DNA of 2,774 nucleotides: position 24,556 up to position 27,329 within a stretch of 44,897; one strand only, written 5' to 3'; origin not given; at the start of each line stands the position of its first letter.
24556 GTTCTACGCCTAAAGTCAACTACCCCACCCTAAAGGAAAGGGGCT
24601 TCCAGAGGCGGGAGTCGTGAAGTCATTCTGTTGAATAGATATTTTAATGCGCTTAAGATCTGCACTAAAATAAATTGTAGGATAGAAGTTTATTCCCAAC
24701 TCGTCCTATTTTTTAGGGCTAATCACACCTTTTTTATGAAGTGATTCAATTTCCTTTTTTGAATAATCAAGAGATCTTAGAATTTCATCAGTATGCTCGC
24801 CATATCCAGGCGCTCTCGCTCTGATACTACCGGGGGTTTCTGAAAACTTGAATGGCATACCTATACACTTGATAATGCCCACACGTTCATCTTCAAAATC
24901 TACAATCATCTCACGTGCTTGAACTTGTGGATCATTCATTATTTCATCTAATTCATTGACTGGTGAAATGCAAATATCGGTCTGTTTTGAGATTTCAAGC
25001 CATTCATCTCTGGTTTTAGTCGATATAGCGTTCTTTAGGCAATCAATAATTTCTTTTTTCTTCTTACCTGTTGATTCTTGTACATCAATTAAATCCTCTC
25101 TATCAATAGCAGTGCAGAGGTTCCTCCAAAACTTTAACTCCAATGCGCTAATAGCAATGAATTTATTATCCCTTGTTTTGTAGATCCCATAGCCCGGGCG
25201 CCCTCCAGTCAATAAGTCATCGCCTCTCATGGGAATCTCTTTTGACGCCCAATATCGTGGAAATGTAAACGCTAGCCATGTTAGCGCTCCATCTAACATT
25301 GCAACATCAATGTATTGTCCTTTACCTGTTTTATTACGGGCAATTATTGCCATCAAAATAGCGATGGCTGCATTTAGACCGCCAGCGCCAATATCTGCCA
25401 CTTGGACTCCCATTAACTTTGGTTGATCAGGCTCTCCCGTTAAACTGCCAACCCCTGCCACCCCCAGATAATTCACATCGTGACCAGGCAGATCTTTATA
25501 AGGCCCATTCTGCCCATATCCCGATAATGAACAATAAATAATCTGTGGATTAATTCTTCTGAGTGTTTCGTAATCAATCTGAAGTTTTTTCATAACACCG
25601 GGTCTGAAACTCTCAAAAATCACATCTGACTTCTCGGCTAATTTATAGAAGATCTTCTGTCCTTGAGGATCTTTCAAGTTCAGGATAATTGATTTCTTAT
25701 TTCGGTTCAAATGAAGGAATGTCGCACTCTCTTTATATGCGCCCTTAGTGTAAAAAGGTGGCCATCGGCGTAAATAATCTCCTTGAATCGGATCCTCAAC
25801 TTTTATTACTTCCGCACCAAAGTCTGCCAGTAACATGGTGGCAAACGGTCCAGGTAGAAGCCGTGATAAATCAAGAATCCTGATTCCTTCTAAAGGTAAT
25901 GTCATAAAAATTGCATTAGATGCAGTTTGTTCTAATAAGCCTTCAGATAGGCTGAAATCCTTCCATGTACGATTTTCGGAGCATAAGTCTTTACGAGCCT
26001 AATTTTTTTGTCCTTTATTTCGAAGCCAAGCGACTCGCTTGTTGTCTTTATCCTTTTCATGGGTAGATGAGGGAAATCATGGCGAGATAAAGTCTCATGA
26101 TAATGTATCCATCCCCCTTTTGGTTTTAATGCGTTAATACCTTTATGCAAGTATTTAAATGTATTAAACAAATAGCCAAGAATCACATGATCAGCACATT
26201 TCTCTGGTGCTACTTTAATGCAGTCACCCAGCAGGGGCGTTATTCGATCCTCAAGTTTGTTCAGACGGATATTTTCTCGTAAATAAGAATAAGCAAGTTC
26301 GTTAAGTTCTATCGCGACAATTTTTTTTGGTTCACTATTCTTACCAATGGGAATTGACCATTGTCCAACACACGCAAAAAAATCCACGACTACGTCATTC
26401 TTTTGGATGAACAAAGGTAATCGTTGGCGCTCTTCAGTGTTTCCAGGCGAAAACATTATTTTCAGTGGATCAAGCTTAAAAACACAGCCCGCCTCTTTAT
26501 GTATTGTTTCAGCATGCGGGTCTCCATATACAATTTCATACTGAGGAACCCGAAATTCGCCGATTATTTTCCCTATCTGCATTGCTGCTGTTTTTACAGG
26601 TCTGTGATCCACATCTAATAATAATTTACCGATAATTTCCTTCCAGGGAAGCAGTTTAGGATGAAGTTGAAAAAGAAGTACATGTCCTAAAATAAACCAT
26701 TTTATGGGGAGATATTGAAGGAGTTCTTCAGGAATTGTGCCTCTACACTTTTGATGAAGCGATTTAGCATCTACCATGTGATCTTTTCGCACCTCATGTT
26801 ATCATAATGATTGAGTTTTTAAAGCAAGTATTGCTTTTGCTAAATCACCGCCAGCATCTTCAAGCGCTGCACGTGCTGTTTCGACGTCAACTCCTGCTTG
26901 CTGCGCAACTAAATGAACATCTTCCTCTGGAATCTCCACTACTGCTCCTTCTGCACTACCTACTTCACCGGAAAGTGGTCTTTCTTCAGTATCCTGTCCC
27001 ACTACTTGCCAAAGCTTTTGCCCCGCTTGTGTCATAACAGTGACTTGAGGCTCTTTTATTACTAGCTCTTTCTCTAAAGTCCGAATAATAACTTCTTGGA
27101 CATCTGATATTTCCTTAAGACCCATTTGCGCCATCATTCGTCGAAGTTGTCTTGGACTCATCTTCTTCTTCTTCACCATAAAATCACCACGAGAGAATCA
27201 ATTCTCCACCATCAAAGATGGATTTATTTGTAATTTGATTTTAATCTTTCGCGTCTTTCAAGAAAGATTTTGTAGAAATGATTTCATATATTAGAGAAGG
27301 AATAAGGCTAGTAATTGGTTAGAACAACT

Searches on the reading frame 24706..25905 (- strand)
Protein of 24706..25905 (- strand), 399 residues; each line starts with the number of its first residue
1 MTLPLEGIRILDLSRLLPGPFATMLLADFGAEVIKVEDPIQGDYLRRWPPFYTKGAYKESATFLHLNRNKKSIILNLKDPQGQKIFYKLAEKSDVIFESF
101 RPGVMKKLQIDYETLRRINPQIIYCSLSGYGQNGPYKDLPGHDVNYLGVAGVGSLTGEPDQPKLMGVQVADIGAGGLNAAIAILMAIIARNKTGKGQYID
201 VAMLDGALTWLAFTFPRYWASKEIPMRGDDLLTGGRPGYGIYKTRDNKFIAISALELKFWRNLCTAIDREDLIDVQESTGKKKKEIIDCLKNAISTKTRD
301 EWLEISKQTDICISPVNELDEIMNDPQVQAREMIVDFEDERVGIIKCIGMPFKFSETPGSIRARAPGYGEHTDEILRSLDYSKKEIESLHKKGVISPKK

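Call 66: search_protein_families(library=pfam, proteins=[window:24706-25905:-], max_evalue=0.00001)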
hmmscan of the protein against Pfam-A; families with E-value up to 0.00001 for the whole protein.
window:24706-25905:- (399 aa): 1 family
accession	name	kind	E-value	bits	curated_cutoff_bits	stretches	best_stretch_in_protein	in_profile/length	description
PF02515.22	CoA_transf_3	-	1.1e-121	406.9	23.3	1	5-372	1-366/366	CoA-transferase family III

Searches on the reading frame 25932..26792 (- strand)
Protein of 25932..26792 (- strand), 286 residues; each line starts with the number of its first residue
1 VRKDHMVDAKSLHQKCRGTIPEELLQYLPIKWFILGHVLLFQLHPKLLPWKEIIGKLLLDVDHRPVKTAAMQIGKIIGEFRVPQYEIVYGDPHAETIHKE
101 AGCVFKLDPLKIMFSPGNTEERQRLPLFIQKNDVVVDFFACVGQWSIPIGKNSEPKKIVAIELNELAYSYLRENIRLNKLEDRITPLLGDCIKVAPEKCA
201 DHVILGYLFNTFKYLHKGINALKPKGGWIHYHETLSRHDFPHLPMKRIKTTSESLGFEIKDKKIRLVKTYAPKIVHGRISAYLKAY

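Call 66: search_protein_families(library=pfam, proteins=[window:25932-26792:-], max_evalue=0.00001)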
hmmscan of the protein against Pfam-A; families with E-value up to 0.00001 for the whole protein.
window:25932-26792:- (286 aa): 2 families
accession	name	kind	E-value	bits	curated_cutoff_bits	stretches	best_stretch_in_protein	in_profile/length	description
PF02475.24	TRM5-TYW2_MTfase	-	2.1e-50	171.4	28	1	96-259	1-163/164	TRM5/TYW2 methyltransferase domain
PF25133.1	TYW2_N_2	-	8.3e-17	61.5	27.7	1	17-91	6-77/79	TYW2 N-terminal domain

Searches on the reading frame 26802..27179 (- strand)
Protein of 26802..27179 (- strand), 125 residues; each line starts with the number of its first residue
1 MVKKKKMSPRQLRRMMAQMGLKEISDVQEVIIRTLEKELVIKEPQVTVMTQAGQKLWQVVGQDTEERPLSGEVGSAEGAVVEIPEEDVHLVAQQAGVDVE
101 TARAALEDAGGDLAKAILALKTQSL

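Call 88: search_protein_families(library=pfam, proteins=[window:26802-27179:-], max_evalue=0.01)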
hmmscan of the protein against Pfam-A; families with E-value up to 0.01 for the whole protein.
window:26802-27179:- (125 aa): 2 families
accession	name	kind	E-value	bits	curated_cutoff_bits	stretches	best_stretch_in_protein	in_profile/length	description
PF01849.23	NAC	-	7e-15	55.1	21.3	1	9-65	1-56/57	NAC domain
PF19026.7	UBA_HYPK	-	1.1e-07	31.6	27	1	81-120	1-40/41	HYPK UBA domain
